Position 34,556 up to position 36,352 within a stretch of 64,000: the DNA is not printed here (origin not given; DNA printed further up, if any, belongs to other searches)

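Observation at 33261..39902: Four-gene multiheme-cytochrome / beta-barrel operon: candidate non-canonical trans-envelope electron conduit (45 heme motifs)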

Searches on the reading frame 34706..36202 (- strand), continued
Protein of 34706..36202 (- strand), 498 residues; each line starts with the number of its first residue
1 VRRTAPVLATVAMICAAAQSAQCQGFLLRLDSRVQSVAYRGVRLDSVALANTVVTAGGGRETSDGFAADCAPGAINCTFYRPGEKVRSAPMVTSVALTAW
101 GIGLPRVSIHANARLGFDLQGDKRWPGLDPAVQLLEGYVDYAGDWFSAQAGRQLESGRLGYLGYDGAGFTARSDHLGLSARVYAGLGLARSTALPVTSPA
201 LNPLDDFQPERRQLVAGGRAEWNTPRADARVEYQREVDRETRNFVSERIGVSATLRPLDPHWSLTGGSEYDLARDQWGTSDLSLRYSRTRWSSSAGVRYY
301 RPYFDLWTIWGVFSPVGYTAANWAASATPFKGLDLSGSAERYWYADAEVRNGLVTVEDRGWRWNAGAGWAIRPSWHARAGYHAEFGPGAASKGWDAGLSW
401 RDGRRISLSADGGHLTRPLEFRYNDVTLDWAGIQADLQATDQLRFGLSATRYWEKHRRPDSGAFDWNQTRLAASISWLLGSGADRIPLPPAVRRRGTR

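Call 64: list_cluster_members(proteins=[P0289, P0294, P0301, P0304, P0312, P0320, P0334, P0359, P0370, P0390])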
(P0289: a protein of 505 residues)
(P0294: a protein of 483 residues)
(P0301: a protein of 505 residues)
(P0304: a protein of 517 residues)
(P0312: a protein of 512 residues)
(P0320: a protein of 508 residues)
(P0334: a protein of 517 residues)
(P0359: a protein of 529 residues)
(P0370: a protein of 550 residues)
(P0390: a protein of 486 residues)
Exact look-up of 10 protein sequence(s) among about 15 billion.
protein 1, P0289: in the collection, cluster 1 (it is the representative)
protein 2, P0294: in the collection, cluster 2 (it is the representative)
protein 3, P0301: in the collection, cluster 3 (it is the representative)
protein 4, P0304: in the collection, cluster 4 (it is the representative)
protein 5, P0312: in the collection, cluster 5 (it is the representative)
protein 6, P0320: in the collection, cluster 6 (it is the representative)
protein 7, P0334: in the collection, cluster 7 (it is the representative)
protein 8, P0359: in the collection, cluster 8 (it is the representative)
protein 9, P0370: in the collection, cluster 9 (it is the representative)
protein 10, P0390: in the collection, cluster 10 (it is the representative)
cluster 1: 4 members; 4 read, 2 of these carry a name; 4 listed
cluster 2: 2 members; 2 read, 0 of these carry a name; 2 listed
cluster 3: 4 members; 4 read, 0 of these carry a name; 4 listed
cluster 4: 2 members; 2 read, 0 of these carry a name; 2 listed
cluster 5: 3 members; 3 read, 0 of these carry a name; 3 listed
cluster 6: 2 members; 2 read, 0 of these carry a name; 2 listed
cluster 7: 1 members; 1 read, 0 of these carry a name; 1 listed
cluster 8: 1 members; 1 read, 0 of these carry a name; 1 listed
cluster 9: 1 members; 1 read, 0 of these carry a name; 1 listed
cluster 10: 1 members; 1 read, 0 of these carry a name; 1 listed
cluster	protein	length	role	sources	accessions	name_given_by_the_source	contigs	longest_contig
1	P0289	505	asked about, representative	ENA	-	-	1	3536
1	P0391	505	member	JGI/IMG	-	hypothetical protein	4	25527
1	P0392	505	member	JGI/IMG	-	hypothetical protein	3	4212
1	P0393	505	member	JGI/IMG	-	-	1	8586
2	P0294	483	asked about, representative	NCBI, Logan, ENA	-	-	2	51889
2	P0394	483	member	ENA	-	-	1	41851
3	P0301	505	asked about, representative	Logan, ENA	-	-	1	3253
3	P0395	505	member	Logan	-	-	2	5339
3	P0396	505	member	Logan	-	-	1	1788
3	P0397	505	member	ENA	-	-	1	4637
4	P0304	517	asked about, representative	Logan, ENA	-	-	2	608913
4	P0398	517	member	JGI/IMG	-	-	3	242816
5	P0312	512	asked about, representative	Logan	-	-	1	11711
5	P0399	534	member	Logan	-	-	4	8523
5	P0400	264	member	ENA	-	-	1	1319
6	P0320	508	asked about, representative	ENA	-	-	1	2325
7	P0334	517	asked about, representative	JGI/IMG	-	-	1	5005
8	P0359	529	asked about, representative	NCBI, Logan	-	-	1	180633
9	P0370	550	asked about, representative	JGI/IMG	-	-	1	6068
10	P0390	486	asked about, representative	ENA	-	-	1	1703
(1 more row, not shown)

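Call 65: search_protein_families(library=pfam, proteins=[P0289, P0294, P0301, P0304, P0312, P0320, P0334, P0359, P0370, P0390], max_evalue=0.1)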
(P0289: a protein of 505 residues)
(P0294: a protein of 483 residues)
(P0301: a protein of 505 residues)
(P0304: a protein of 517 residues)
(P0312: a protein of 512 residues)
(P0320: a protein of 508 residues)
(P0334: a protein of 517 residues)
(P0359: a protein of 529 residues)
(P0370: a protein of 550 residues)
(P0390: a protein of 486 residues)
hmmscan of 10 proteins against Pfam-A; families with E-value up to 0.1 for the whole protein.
P0289 (505 aa): 0 families

P0294 (483 aa): 0 families

P0301 (505 aa): 0 families

P0304 (517 aa): 0 families

P0312 (512 aa): 1 family
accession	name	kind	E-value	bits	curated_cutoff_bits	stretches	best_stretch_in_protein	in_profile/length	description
PF04453.20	LptD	-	0.00031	20.6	22.4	1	353-424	277-352/384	LPS transport system D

P0320 (508 aa): 0 families

P0334 (517 aa): 0 families

P0359 (529 aa): 1 family
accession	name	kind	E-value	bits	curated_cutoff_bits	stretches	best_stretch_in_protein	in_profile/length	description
PF13505.12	OMP_b-brl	-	0.031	14.9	28.7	0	451-521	23-97/175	Outer membrane protein beta-barrel domain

P0370 (550 aa): 2 families
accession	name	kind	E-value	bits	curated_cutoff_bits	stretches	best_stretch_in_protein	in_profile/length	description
PF00457.24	Glyco_hydro_11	-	0.013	15.7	27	1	375-469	28-119/178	Glycosyl hydrolases family 11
PF07794.16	DUF1633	-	0.036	12.6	26.4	1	487-533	408-455/854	Protein of unknown function (DUF1633)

P0390 (486 aa): 0 families

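Call 66: find_encoding_contigs(protein=P0304, flank=10000, max_places=2)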
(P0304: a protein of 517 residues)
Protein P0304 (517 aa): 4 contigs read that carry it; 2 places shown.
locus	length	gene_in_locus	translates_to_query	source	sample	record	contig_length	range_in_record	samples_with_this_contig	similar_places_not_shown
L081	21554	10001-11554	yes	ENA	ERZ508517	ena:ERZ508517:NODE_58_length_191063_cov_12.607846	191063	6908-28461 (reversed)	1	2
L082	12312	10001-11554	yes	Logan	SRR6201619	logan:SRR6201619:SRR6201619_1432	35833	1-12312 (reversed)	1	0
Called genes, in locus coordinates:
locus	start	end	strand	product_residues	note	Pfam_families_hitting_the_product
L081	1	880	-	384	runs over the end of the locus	PF13439:Glyco_transf_4, PF13579:Glyco_trans_4_4, PF00534:Glycos_transf_1, PF13692:Glyco_trans_1_4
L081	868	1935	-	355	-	PF01408:GFO_IDH_MocA, PF02894:GFO_IDH_MocA_C, PF22725:GFO_IDH_MocA_C3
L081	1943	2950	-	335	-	PF08240:ADH_N, PF00107:ADH_zinc_N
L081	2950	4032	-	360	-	PF00106:adh_short (faint), PF01073:3Beta_HSD, PF01370:Epimerase, PF02719:Polysacc_synt_2, PF04321:RmlD_sub_bind, PF08659:KR (weak), PF16363:GDP_Man_Dehyd, PF07993:NAD_binding_4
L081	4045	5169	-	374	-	PF01073:3Beta_HSD, PF01370:Epimerase, PF02719:Polysacc_synt_2, PF04321:RmlD_sub_bind (weak), PF13460:NAD_binding_10, PF16363:GDP_Man_Dehyd, PF01370:Epimerase, PF16363:GDP_Man_Dehyd, +3 more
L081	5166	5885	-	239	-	PF08003:Methyltransf_9, PF13489:Methyltransf_23 (weak), PF13847:Methyltransf_31, PF08241:Methyltransf_11, PF08242:Methyltransf_12, PF13649:Methyltransf_25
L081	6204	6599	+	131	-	PF02082:Rrf2, PF03444:WHD_HrcA (weak)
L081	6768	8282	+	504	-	PF14522:Cytochrome_C7 (faint), PF14537:Cytochrom_c3_2 (faint), PF22113:Mtrc-MtrF_II-IV_dom (faint), PF13435:Cytochrome_C554 (weak)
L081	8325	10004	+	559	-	PF03264:Cytochrom_NNT (weak), PF02085:Cytochrom_CIII (faint), PF14522:Cytochrome_C7 (faint), PF14537:Cytochrom_c3_2 (faint)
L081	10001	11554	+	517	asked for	-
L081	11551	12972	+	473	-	PF14522:Cytochrome_C7 (faint), PF22113:Mtrc-MtrF_II-IV_dom (faint)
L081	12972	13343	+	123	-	PF13432:TPR_16 (faint), PF14559:TPR_19 (faint), PF07719:TPR_2 (faint), PF13428:TPR_14 (faint)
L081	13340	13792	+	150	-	PF13442:Cytochrome_CBB3, PF00034:Cytochrom_C (weak)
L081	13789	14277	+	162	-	PF07719:TPR_2 (faint)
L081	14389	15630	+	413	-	PF00579:tRNA-synt_1b, PF22421:SYY_C-terminal, PF01479:S4 (weak)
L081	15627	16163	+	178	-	PF01288:HPPK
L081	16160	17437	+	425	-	PF26686:DUF8575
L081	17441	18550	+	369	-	PF00465:Fe-ADH (faint), PF13685:Fe-ADH_2, PF01761:DHQ_synthase, PF24621:DHQS_C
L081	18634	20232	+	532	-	PF00501:AMP-binding, PF13193:AMP-binding_C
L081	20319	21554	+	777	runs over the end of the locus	-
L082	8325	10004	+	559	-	PF03264:Cytochrom_NNT (weak), PF02085:Cytochrom_CIII (faint), PF14522:Cytochrome_C7 (faint), PF14537:Cytochrom_c3_2 (faint)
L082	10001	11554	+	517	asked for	-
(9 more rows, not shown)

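Call 67: find_encoding_contigs(protein=P0359, flank=10000, max_places=2)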
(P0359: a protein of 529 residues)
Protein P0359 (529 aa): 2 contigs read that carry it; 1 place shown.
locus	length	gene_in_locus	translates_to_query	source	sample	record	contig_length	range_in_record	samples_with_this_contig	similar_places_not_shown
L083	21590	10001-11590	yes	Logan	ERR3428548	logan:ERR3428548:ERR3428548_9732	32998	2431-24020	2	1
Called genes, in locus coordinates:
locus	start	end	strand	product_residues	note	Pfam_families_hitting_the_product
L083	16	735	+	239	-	PF04542:Sigma70_r2, PF04545:Sigma70_r4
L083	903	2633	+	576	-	PF13231:PMT_2 (weak)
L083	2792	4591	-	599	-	PF00041:fn3 (faint), PF05572:Peptidase_M43, PF13860:FlgD_ig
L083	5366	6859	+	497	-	PF09699:Paired_CXXCH_1 (faint), PF14522:Cytochrome_C7 (faint), PF14537:Cytochrom_c3_2 (faint), PF22113:Mtrc-MtrF_II-IV_dom (weak)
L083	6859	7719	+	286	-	PF01292:Ni_hydr_CYTB (weak)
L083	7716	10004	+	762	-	PF02085:Cytochrom_CIII (faint), PF14522:Cytochrome_C7 (faint), PF14537:Cytochrom_c3_2 (faint), PF22113:Mtrc-MtrF_II-IV_dom (faint)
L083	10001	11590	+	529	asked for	-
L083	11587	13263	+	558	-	-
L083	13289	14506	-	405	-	-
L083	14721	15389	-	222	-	PF12867:DinB_2, PF04978:MST (weak)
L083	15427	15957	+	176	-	-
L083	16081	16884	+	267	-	PF01514:YscJ_FliF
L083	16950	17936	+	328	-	-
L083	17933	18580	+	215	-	PF00430:ATP-synt_B (weak), PF02108:FliH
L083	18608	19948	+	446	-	PF02874:ATP-synt_ab_N (weak), PF00006:ATP-synt_ab, PF18269:T3SS_ATPase_C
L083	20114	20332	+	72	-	PF11146:DUF2905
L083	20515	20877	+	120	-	PF16789:YscO-like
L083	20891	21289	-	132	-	PF01850:PIN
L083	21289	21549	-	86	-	PF07704:PSK_trans_fac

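Call 69: search_protein_families(library=pfam, proteins=[L081:6768-8282:+, L081:8325-10004:+, L081:11551-12972:+, L083:5366-6859:+, L083:6859-7719:+, L083:7716-10004:+, L083:11587-13263:+], max_evalue=0.01)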
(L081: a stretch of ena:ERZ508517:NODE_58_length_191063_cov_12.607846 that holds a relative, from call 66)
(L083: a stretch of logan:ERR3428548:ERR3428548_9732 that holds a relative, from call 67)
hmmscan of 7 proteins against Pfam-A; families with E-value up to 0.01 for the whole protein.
L081:6768-8282:+ (504 aa): 5 families
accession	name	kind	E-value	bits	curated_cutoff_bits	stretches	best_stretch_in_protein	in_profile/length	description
PF14522.11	Cytochrome_C7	-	3e-08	33.8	24.8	2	160-233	12-66/67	Cytochrome c7 and related cytochrome c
PF22113.1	Mtrc-MtrF_II-IV_dom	-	1.5e-07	31.5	30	2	63-139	81-167/176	Outer membrane cytochrome MtrC/MtrF-like, domains II/IV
PF13435.11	Cytochrome_C554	-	2.7e-07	31.8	20.8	1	65-136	1-84/84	Cytochrome c554 and c-prime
PF14537.11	Cytochrom_c3_2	-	1.7e-06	28.9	25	0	161-270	6-79/79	Cytochrome c3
PF09699.15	Paired_CXXCH_1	-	9e-05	22.5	20.6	0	229-271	9-38/41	Doubled CXXCH motif (Paired_CXXCH_1)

L081:8325-10004:+ (559 aa): 4 families
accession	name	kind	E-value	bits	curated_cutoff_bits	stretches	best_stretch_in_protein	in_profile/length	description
PF14522.11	Cytochrome_C7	-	6.7e-13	48.7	24.8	0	408-476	12-67/67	Cytochrome c7 and related cytochrome c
PF02085.21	Cytochrom_CIII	-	4.4e-12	46.7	22.9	2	351-390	7-46/101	Class III cytochrome C family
PF14537.11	Cytochrom_c3_2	-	1.8e-08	35.1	25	0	226-295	6-78/79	Cytochrome c3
PF03264.19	Cytochrom_NNT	-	2.5e-06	27.8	24.1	1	13-68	12-75/174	NapC/NirT cytochrome c family, N-terminal region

L081:11551-12972:+ (473 aa): 4 families
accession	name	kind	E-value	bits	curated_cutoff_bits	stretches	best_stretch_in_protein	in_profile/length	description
PF14522.11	Cytochrome_C7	-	3.8e-16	59.1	24.8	2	95-155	2-67/67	Cytochrome c7 and related cytochrome c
PF22113.1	Mtrc-MtrF_II-IV_dom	-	1e-12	48.3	30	0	47-206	9-171/176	Outer membrane cytochrome MtrC/MtrF-like, domains II/IV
PF14537.11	Cytochrom_c3_2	-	0.00011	23.1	25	1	46-137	8-78/79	Cytochrome c3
PF09699.15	Paired_CXXCH_1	-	0.00071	19.7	20.6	0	110-140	8-39/41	Doubled CXXCH motif (Paired_CXXCH_1)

L083:5366-6859:+ (497 aa): 7 families
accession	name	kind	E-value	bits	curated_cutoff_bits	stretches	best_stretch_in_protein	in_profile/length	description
PF14522.11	Cytochrome_C7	-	3.1e-16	59.4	24.8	4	62-135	8-67/67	Cytochrome c7 and related cytochrome c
PF14537.11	Cytochrom_c3_2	-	1.2e-11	45.3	25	2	271-364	7-79/79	Cytochrome c3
PF09699.15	Paired_CXXCH_1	-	5e-11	42.5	20.6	1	335-365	9-38/41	Doubled CXXCH motif (Paired_CXXCH_1)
PF22113.1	Mtrc-MtrF_II-IV_dom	-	6.7e-11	42.5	30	2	61-147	77-176/176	Outer membrane cytochrome MtrC/MtrF-like, domains II/IV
PF02085.21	Cytochrom_CIII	-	0.00026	21.7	22.9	0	385-424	45-85/101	Class III cytochrome C family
PF13435.11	Cytochrome_C554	-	0.0004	21.7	20.8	0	129-147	1-19/84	Cytochrome c554 and c-prime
PF03264.19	Cytochrom_NNT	-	0.0025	18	24.1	0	358-399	38-78/174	NapC/NirT cytochrome c family, N-terminal region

L083:6859-7719:+ (286 aa): 2 families
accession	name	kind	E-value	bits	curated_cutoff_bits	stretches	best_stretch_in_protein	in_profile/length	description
PF01292.26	Ni_hydr_CYTB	-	1.2e-07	32.1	30.1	1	22-197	1-153/179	Prokaryotic cytochrome b561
PF01794.25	Ferric_reduct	-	0.0072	16.8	28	1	46-193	9-116/121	Ferric reductase like transmembrane component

L083:7716-10004:+ (762 aa): 4 families
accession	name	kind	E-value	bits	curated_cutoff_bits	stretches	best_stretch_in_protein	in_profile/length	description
PF14522.11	Cytochrome_C7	-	5.4e-22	77.8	24.8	3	519-604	2-67/67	Cytochrome c7 and related cytochrome c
PF14537.11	Cytochrom_c3_2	-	6.2e-21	75.1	25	2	202-295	4-79/79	Cytochrome c3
PF02085.21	Cytochrom_CIII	-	1.7e-13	51.2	22.9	0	628-725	14-101/101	Class III cytochrome C family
PF22113.1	Mtrc-MtrF_II-IV_dom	-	6.2e-13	49.1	30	1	206-308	8-102/176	Outer membrane cytochrome MtrC/MtrF-like, domains II/IV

L083:11587-13263:+ (558 aa): 2 families
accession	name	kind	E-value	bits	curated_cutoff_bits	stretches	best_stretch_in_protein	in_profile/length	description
PF22113.1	Mtrc-MtrF_II-IV_dom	-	5.7e-12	45.9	30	1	118-225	8-129/176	Outer membrane cytochrome MtrC/MtrF-like, domains II/IV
PF14522.11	Cytochrome_C7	-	2.5e-11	43.7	24.8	2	164-241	2-66/67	Cytochrome c7 and related cytochrome c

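Call 79: find_homologous_proteins(query=L081:14389-15630:+, max_evalue=1e-30)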
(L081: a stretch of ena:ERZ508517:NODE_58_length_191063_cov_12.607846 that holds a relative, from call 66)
Query L081:14389-15630:+ (413 aa): 8000 proteins with E <= 1e-30 among 8000 candidates; the best 120 are listed.
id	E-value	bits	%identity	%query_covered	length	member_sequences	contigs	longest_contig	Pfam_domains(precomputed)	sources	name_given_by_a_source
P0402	3.3e-270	914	100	100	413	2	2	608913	PF22421.2,PF00579.32,PF01479.31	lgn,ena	-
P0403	2.5e-209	713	77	99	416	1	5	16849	PF22421.2,PF00579.32,PF01479.31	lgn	-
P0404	5.8e-205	699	76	99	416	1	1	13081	PF22421.2,PF00579.32,PF01479.31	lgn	-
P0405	9.0e-200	682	75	100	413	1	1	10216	PF22421.2,PF00579.32,PF01479.31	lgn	-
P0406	1.4e-199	681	73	100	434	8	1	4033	PF22421.2,PF00579.32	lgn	-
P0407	2.7e-198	677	76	99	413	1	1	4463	PF00579.32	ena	-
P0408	3.2e-198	677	74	99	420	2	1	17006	PF22421.2,PF00579.32,PF01479.31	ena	-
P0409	1.3e-197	675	71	100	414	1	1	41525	PF22421.2,PF00579.32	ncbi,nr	ncbi:MAG TPA: tyrosine--tRNA ligase [Longimicrobiales bacterium]|nr:tyrosine--tRNA ligase [Longimicr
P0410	2.1e-197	674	73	100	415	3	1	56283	PF22421.2,PF00579.32,PF01479.31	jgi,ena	-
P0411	6.6e-197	672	74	99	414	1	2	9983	PF22421.2,PF00579.32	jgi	jgi:tyrosyl-tRNA synthetase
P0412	7.6e-197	672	74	99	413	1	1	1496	PF22421.2,PF00579.32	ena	-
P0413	1.8e-196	671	74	99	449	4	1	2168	PF22421.2,PF00579.32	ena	-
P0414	4.7e-196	670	74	99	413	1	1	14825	PF22421.2,PF00579.32,PF01479.31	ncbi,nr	ncbi:MAG TPA: tyrosine--tRNA ligase [Longimicrobiales bacterium]|nr:tyrosine--tRNA ligase [Longimicr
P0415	3.0e-195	667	74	99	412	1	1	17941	PF22421.2,PF00579.32,PF01479.31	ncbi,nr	ncbi:MAG TPA: tyrosine--tRNA ligase [Longimicrobiales bacterium]|nr:tyrosine--tRNA ligase [Longimicr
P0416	4.3e-195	666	73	99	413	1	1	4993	PF00579.32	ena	-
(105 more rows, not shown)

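Call 84: list_cluster_members(proteins=[P0241, P0243, P0246, P0251, P0257, P0262, P0267, P0269, P0273, P0291])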
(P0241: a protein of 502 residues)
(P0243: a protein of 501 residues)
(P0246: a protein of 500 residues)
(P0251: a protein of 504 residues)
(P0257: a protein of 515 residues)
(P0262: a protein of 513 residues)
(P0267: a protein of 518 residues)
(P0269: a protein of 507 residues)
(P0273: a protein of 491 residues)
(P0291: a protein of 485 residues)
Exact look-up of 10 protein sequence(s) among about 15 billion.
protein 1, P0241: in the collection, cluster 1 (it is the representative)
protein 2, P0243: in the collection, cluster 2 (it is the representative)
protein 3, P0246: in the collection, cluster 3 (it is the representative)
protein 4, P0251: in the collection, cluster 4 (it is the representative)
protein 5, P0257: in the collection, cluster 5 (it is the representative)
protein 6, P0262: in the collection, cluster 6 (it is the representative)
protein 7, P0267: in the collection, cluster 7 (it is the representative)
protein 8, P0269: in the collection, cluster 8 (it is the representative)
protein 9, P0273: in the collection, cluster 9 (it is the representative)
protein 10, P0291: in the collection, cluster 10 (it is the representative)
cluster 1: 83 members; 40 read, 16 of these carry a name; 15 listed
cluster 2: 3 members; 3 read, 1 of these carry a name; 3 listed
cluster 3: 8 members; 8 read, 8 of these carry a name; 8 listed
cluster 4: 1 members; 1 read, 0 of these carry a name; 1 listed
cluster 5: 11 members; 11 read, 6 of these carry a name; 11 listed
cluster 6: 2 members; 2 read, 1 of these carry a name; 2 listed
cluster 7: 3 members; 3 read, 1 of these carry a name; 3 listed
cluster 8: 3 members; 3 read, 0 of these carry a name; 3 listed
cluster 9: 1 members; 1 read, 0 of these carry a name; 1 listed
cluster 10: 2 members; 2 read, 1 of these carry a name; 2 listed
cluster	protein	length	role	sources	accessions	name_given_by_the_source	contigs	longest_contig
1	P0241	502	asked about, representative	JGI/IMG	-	hypothetical protein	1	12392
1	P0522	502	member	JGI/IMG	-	hypothetical protein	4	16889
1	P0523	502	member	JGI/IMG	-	hypothetical protein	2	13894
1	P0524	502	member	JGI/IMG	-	hypothetical protein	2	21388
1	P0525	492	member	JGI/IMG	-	hypothetical protein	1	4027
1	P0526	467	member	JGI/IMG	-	hypothetical protein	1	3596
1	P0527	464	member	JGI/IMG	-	hypothetical protein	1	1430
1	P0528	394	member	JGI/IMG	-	hypothetical protein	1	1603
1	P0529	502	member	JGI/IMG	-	hypothetical protein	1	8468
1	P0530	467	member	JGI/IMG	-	hypothetical protein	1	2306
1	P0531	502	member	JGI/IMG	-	hypothetical protein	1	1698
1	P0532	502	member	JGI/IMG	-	hypothetical protein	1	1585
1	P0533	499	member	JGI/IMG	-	hypothetical protein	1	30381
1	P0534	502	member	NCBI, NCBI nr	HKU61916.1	MAG TPA: hypothetical protein VJQ44_11910 [Gemmatimonadales bacterium] | hypothetical protein [Gemmatimonadales bacterium]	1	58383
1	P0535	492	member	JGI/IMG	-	hypothetical protein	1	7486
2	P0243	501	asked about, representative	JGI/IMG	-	-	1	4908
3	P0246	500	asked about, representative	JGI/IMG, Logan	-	hypothetical protein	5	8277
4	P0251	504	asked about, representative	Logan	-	-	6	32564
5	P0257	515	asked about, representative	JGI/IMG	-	hypothetical protein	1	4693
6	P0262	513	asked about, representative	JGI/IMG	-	hypothetical protein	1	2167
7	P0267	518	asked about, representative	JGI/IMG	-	hypothetical protein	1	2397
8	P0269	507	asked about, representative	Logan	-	-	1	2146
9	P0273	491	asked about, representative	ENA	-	-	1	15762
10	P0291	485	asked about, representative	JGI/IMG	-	hypothetical protein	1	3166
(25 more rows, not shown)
